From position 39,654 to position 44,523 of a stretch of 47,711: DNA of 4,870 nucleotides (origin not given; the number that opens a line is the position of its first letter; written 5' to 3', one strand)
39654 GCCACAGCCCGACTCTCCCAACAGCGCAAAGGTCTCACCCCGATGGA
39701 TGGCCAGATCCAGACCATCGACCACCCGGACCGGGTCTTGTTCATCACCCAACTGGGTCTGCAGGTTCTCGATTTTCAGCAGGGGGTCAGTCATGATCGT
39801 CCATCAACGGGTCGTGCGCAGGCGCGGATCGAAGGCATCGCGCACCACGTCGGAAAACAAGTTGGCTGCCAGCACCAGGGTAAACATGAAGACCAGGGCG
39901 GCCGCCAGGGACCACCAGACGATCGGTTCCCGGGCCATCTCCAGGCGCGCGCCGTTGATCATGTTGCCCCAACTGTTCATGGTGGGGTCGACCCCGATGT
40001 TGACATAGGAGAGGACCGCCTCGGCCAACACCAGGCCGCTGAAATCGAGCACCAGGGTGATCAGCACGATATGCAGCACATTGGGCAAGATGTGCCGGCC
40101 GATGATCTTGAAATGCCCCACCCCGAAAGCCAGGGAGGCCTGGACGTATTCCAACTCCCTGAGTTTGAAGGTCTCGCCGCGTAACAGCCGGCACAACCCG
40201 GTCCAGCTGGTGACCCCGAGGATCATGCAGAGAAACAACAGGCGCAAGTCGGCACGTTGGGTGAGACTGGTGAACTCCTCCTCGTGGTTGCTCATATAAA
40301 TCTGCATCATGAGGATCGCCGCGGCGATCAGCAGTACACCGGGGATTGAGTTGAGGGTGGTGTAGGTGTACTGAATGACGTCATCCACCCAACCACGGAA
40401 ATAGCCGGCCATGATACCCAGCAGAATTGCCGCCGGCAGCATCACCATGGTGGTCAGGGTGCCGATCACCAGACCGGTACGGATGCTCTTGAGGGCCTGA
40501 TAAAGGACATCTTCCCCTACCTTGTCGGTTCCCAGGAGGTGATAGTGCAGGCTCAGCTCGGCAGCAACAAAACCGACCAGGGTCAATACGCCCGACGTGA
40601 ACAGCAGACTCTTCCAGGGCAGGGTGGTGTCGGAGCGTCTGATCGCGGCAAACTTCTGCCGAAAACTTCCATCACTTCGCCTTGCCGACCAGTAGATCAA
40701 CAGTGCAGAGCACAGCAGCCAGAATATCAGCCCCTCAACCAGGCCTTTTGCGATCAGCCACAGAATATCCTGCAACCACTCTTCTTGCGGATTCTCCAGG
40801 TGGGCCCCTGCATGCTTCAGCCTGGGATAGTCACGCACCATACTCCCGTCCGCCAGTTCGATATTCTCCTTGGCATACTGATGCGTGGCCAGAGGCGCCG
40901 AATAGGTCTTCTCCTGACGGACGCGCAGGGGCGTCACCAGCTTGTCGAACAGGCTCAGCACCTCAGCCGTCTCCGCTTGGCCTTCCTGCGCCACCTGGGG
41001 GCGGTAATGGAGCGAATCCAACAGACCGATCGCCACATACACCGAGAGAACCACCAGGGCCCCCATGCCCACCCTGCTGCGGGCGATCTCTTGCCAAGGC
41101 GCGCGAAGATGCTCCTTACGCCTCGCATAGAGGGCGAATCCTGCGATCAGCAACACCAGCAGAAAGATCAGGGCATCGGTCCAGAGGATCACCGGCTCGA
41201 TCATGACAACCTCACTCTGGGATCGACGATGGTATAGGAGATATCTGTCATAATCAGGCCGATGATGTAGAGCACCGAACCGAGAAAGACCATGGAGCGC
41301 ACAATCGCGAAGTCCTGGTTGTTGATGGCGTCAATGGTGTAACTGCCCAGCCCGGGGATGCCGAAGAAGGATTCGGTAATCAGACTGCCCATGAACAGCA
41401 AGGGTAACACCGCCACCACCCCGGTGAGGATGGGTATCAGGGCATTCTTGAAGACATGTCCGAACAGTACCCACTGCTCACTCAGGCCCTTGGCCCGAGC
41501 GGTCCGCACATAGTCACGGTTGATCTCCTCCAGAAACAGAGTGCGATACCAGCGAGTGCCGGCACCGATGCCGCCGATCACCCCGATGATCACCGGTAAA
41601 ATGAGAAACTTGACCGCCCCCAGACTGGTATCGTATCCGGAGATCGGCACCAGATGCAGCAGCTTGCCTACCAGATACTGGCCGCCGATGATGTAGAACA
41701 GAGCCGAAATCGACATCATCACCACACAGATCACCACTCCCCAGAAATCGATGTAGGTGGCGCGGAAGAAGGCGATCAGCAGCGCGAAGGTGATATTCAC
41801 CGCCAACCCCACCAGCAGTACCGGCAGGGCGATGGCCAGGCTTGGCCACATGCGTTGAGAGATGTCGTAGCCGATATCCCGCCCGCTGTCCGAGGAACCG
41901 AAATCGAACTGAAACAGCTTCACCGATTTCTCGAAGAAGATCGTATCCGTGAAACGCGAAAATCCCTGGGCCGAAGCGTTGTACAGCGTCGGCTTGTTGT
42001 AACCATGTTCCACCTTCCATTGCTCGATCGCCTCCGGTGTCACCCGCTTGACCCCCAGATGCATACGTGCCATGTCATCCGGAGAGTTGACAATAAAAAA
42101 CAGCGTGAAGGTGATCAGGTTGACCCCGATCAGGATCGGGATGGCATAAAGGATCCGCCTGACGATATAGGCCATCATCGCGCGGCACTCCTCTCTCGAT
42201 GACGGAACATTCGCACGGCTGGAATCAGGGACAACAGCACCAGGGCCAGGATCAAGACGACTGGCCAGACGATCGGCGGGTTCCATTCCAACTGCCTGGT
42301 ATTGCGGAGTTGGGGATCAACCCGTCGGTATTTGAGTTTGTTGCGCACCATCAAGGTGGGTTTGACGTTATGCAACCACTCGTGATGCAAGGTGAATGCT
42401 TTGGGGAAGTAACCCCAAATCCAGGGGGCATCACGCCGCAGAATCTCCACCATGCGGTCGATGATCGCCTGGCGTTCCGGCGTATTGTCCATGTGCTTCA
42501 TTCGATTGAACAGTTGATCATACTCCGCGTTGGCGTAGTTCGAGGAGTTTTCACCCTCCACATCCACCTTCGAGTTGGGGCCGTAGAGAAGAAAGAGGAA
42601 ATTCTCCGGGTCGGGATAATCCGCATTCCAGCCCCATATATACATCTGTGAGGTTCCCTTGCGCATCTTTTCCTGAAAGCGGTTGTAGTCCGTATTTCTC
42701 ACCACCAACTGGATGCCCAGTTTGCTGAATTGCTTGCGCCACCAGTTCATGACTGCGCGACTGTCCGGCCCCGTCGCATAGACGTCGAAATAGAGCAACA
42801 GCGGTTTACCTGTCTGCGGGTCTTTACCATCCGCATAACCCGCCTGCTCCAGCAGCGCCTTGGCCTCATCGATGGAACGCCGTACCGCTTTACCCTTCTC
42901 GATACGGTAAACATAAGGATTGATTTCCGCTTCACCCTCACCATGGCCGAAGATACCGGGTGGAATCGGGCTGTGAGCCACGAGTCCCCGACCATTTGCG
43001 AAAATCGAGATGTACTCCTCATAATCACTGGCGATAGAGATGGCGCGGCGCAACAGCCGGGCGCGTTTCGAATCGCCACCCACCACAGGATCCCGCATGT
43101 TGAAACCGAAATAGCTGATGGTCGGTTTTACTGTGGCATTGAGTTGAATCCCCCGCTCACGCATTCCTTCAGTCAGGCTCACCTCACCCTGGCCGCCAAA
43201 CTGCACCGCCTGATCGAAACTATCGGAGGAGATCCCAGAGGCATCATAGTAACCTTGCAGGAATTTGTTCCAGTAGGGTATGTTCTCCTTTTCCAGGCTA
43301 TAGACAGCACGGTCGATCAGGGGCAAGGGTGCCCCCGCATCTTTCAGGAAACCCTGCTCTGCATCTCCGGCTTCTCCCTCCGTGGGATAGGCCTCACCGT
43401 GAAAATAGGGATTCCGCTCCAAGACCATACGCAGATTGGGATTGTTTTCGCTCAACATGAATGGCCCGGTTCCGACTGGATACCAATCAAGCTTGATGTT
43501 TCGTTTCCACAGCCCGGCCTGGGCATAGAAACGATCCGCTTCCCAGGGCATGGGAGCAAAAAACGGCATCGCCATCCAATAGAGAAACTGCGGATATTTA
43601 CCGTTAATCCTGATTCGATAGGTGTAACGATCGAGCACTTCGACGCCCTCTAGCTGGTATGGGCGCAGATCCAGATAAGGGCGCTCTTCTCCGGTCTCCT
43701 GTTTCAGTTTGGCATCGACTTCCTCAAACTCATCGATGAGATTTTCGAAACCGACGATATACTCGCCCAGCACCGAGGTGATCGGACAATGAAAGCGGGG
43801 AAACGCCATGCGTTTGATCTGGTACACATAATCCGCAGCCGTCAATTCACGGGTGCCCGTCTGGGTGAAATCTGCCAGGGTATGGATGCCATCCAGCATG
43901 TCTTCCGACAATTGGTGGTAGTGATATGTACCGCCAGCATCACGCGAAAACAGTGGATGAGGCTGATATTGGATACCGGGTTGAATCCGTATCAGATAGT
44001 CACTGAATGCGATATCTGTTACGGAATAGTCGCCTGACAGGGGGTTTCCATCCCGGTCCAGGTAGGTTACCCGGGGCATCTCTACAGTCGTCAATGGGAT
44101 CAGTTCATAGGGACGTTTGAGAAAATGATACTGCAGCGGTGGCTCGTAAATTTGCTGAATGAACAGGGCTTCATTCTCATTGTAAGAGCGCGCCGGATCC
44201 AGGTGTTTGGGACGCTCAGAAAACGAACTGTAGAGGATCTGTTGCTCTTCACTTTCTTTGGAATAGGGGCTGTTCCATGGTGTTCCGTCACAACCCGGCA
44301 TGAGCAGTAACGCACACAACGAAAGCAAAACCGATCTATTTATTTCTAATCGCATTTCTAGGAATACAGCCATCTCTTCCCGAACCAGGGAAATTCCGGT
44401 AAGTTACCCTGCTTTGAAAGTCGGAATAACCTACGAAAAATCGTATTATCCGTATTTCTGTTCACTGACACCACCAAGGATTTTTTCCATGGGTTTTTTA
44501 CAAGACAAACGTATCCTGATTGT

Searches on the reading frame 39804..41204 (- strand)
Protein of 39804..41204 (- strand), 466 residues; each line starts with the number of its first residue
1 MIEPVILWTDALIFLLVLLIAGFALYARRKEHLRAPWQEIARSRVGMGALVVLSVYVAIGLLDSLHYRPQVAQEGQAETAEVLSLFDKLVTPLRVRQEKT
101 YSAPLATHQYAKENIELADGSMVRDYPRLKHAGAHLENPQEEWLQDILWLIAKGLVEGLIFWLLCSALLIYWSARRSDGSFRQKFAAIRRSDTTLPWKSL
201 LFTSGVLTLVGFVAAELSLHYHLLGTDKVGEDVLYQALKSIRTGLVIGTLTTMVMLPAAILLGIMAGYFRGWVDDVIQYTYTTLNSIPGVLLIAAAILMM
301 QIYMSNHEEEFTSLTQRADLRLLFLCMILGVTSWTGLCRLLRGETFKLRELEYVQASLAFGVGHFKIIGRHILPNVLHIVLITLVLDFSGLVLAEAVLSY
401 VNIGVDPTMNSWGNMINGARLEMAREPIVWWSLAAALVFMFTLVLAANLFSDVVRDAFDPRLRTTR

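Call 5: search_protein_families(library=pfam, proteins=[window:39804-41204:-])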
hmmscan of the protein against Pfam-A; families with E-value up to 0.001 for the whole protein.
window:39804-41204:- (466 aa): 1 family
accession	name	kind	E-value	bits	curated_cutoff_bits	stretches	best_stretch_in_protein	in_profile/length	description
PF00528.27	BPD_transp_1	-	2.4e-24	86.5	26.4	1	259-463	1-183/184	Binding-protein-dependent transport system inner membrane component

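Call 6: search_protein_families(library=ncbifam, proteins=[window:39804-41204:-])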
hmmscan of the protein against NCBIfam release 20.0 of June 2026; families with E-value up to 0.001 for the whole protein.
window:39804-41204:- (466 aa): 20 families
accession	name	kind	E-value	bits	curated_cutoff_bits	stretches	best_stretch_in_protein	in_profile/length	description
NF045476.1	Opp4C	equivalog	1.7e-52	178.4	350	1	221-461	56-278/278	oligopeptide ABC transporter permease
NF045474.1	Opp2C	equivalog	1.1e-38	133.2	300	2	325-459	105-236/236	nickel transporter permease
NF045473.1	Opp1C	equivalog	3.8e-37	128.1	350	2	327-462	135-267/267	nickel/cobalt ABC transporter permease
NF045475.1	Opp3C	equivalog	1.5e-36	126.2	450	1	220-463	106-328/328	oligopeptide ABC transporter permease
NF011662.0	PRK15082.1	equivalog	8.1e-32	110.8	484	1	221-463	80-301/303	glutathione ABC transporter permease GsiD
TIGR02790.1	nickel_nikC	equivalog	6.9e-30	104.5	358.45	1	218-459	39-258/258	nickel ABC transporter permease subunit NikC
NF011935.0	PRK15406.1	equivalog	7e-27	95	433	1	221-462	81-301/302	oligopeptide ABC transporter permease OppC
NF047573.1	opine_perm_CntC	exception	9.1e-27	94.1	440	1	218-462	49-271/271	staphylopine uptake ABC transporter permease subunit CntC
NF008160.0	PRK10913.1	equivalog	6.2e-26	91.5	483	1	220-463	77-299/300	dipeptide ABC transporter permease DppC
NF007738.0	PRK10417.1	equivalog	6.2e-25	88.2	335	1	221-464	51-273/277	nickel ABC transporter permease subunit NikC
NF007376.0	PRK09881.1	equivalog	1.7e-24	86.3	434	1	221-463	73-294/298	D,D-dipeptide ABC transporter permease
NF043080.1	MMSYN1_0166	equivalog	8.7e-23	80.7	370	1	221-462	82-305/307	oligopeptide ABC transporter permease OppC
NF011596.0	PRK15021.1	subfamily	1.2e-13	50.8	439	1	222-461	121-338/341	microcin C ABC transporter permease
NF045470.1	Opp2B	equivalog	5.9e-12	45.4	350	1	230-463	80-300/300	nickel ABC transporter permease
NF011691.0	PRK15111.1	equivalog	3.1e-10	40.1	379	1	223-458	77-291/296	putrescine export ABC transporter permease SapC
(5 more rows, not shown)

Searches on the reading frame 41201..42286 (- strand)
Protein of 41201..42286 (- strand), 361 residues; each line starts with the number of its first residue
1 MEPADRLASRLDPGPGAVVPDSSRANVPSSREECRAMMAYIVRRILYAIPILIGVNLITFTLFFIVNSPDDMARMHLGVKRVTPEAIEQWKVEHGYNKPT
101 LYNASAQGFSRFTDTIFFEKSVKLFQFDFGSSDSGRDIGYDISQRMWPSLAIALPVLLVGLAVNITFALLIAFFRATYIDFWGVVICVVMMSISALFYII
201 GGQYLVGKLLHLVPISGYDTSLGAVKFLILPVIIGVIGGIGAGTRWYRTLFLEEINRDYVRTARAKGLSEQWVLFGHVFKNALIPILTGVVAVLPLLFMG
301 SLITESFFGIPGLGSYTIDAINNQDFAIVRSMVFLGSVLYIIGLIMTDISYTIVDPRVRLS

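Call 5: search_protein_families(library=pfam, proteins=[window:41201-42286:-])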
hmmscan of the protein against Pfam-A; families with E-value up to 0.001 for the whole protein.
window:41201-42286:- (361 aa): 2 families
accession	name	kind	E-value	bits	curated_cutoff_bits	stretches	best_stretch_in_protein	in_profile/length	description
PF00528.27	BPD_transp_1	-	1.6e-30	106.6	26.4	1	165-359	2-183/184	Binding-protein-dependent transport system inner membrane component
PF19300.4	BPD_transp_1_N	-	4e-08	33.9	23.8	1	37-121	1-77/114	Binding-prot-dependent transport system membrane comp, N-term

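Call 6: search_protein_families(library=ncbifam, proteins=[window:41201-42286:-])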
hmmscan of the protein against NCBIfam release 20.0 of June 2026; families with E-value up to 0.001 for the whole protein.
window:41201-42286:- (361 aa): 13 families
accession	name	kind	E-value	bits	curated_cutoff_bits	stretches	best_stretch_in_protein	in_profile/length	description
NF045470.1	Opp2B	equivalog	7.4e-46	156.7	350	1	44-359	1-300/300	nickel ABC transporter permease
NF045469.1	Opp1B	equivalog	5.9e-43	147.5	380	1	37-359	1-307/307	nickel/cobalt ABC transporter permease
NF045471.1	Opp3B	equivalog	7.5e-42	143.8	480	1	37-361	1-305/308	oligopeptide ABC transporter permease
NF045472.1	Opp4B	equivalog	2.7e-40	138.6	450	1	37-359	1-319/319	oligopeptide ABC transporter permease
TIGR02789.1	nickel_nikB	equivalog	9.8e-40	136.9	447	1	37-359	1-307/314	nickel ABC transporter permease subunit NikB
NF011661.0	PRK15081.1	equivalog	1.4e-35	123.3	463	1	37-360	1-305/306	glutathione ABC transporter permease GsiC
NF007677.0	PRK10352.1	equivalog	1.3e-33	116.4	433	1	37-360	1-308/314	nickel ABC transporter permease subunit NikB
NF008161.0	PRK10914.1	equivalog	5.9e-30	104.6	590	2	223-359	200-336/339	dipeptide ABC transporter permease DppB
NF007008.0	PRK09471.1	equivalog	4.1e-29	102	388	1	37-359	1-305/306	oligopeptide ABC transporter permease OppB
NF043081.1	MMSYN1_0165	equivalog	6.3e-27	94.6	350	1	138-361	167-387/388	oligopeptide ABC transporter permease OppB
NF011712.0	PRK15133.1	subfamily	7.6e-27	94.2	445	1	107-359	93-360/364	microcin C ABC transporter permease YejB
NF011690.0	PRK15110.1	equivalog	9.7e-18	64.7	432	1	222-356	177-311/321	putrescine export ABC transporter permease SapB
NF045476.1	Opp4C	equivalog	9.7e-06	25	350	1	129-313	59-221/278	oligopeptide ABC transporter permease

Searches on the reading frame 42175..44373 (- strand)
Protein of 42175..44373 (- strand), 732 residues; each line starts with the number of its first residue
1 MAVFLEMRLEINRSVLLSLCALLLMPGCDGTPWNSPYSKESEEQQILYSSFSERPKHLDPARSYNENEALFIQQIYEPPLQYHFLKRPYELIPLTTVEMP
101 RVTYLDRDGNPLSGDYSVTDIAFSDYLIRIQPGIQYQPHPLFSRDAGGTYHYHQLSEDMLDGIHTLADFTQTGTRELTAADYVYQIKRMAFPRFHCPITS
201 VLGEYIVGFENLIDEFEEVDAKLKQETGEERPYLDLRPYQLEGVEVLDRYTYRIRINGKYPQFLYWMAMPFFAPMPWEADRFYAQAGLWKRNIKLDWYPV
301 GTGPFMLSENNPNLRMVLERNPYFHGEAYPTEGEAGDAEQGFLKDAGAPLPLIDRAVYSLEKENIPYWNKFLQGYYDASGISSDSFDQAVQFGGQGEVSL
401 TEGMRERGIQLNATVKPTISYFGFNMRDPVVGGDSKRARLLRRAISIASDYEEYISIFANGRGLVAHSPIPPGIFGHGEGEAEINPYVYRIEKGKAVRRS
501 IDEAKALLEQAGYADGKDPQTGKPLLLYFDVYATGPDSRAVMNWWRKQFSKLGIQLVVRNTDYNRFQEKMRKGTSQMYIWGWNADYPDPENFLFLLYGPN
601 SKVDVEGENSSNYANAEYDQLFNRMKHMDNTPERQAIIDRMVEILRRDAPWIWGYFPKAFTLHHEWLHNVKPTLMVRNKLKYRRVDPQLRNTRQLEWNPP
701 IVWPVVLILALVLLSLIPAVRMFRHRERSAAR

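Call 5: search_protein_families(library=pfam, proteins=[window:42175-44373:-])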
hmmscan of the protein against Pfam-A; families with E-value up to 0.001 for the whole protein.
window:42175-44373:- (732 aa): 1 family
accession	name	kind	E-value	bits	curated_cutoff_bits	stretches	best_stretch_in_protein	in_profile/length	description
PF00496.27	SBP_bac_5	-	2.3e-49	168.9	32.4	1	175-601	33-365/368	Bacterial extracellular solute-binding proteins, family 5 Middle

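Call 6: search_protein_families(library=ncbifam, proteins=[window:42175-44373:-])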
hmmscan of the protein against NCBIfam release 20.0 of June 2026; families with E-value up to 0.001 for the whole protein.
window:42175-44373:- (732 aa): 9 families
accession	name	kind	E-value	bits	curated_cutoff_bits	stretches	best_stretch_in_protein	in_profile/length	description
NF043070.1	DppA_dipep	equivalog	2.6e-15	56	1005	1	441-650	309-499/535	dipeptide ABC transporter periplasmic-binding protein DppA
TIGR02294.1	nickel_nikA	equivalog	5.6e-14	51.5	393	2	239-327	107-190/501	nickel ABC transporter substrate-binding protein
NF045467.1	Opp4A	equivalog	5.6e-14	51.3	650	1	439-676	317-547/556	oligopeptide ABC transporter substrate-binding protein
NF011684.0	PRK15104.1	equivalog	2.1e-13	49.8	947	1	444-666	318-520/543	oligopeptide ABC transporter substrate-binding protein OppA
NF011689.0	PRK15109.1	equivalog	4.6e-11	42.1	560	1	223-325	137-239/547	ABC transporter substrate-binding protein SapA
NF007287.0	PRK09755.1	equivalog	7.3e-10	38.3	1098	1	495-658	353-504/535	ABC transporter substrate-binding protein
NF045468.1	Opp5A_nikA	equivalog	1e-08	34.2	600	1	492-672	297-474/488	nickel ABC transporter substrate-binding protein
NF043077.1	MMSYN1_0169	equivalog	3.6e-07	29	650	1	559-594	695-730/896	oligopeptide ABC transporter substrate-binding protein OppA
TIGR04028.1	SBP_KPN_01854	hypoth_equivalog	2.9e-05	22.8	468.5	1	500-649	318-472/509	TIGR04028 family ABC transporter substrate-binding protein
